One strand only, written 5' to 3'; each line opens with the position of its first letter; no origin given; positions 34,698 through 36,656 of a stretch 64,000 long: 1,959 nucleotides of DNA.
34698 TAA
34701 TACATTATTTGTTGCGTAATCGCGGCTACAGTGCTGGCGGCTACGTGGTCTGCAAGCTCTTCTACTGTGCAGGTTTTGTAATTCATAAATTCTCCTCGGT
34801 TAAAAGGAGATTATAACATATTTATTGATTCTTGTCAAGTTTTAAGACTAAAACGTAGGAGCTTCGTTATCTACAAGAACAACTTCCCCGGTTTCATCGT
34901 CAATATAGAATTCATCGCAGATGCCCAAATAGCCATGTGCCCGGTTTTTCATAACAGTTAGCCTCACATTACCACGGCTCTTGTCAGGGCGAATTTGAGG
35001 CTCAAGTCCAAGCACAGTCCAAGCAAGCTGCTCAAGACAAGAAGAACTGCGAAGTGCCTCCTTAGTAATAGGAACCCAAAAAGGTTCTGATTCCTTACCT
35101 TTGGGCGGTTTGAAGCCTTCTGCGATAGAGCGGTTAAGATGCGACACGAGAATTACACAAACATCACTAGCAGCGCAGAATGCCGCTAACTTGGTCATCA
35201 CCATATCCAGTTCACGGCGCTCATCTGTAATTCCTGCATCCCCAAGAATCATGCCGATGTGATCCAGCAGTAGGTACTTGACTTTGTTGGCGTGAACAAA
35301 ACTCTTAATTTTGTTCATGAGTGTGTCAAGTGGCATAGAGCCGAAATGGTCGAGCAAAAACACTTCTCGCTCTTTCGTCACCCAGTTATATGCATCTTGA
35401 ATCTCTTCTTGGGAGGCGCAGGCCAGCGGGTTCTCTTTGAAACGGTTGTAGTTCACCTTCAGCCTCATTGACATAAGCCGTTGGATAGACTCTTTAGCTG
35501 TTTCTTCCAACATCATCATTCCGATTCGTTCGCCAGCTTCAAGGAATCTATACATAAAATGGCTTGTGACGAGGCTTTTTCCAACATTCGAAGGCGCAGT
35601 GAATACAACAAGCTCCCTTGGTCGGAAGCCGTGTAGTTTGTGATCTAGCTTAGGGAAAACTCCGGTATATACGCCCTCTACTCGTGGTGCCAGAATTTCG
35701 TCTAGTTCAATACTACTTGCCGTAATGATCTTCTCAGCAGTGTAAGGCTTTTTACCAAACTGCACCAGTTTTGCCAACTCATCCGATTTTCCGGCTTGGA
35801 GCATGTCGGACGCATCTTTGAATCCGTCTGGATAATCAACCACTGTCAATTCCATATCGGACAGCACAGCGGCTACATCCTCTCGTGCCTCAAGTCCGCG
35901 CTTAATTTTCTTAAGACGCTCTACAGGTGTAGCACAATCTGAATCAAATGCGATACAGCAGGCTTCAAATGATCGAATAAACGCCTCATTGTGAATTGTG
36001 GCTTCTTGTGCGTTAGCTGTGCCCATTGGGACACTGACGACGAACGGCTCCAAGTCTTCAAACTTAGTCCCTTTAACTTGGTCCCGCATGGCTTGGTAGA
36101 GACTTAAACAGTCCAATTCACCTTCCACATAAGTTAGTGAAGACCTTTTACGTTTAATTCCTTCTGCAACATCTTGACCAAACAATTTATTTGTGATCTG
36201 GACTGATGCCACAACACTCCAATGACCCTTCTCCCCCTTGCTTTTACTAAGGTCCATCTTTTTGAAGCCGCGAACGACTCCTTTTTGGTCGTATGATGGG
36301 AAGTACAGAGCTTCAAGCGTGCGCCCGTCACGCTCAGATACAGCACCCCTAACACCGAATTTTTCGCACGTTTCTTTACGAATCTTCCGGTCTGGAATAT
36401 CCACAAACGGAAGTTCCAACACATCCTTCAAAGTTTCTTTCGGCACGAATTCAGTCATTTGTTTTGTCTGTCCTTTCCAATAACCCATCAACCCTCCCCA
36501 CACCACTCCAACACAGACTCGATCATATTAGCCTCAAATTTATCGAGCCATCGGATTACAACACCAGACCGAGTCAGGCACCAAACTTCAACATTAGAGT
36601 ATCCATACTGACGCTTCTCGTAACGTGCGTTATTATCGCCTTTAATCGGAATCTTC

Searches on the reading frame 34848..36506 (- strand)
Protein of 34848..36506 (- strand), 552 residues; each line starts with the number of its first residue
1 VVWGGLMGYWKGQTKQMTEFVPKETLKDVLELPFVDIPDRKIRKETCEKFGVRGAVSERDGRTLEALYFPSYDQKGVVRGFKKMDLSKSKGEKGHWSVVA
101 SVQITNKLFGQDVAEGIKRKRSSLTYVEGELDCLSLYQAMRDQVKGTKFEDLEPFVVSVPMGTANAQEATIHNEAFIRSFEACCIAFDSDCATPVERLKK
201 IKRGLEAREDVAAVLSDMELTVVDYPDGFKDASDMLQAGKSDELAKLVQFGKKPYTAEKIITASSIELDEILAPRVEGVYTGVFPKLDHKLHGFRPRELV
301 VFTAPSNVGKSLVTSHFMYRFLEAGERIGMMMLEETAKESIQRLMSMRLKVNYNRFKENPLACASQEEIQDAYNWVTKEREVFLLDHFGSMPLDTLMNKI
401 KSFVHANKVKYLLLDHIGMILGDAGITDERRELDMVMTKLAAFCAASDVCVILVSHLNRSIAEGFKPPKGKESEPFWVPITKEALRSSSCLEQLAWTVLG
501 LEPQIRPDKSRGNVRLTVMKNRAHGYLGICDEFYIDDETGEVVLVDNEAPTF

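Call 14: search_protein_families(library=phrogs, proteins=[window:34848-36506:-], max_evalue=0.00001)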
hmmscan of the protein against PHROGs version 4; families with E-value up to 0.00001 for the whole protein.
window:34848-36506:- (552 aa): 4 families
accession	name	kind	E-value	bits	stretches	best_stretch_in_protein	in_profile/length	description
phrog_239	-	DNA, RNA and nucleotide metabolism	2.2e-128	431.4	1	22-545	103-599/801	DNA primase/helicase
phrog_19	-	DNA, RNA and nucleotide metabolism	5.2e-31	109.2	1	245-549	296-585/621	DnaB-like replicative helicase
phrog_243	-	DNA, RNA and nucleotide metabolism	1.2e-14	54.9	1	283-523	21-243/273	DnaB-like replicative helicase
phrog_47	-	DNA, RNA and nucleotide metabolism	1.5e-08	34.6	1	40-246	157-332/947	DNA primase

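Call 55: search_protein_families(library=pfam, proteins=[window:34848-36506:-], max_evalue=0.01)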
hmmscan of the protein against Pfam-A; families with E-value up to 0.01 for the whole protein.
window:34848-36506:- (552 aa): 3 families
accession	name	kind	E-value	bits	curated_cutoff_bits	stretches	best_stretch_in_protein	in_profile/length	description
PF03796.21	DnaB_C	-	1.1e-18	68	27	1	278-522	1-235/255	DnaB-like helicase C terminal domain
PF06745.19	ATPase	-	3.6e-06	27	26.6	1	285-455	6-162/231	KaiC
PF13481.12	AAA_25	-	5e-06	26.7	27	1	282-458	17-191/195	AAA domain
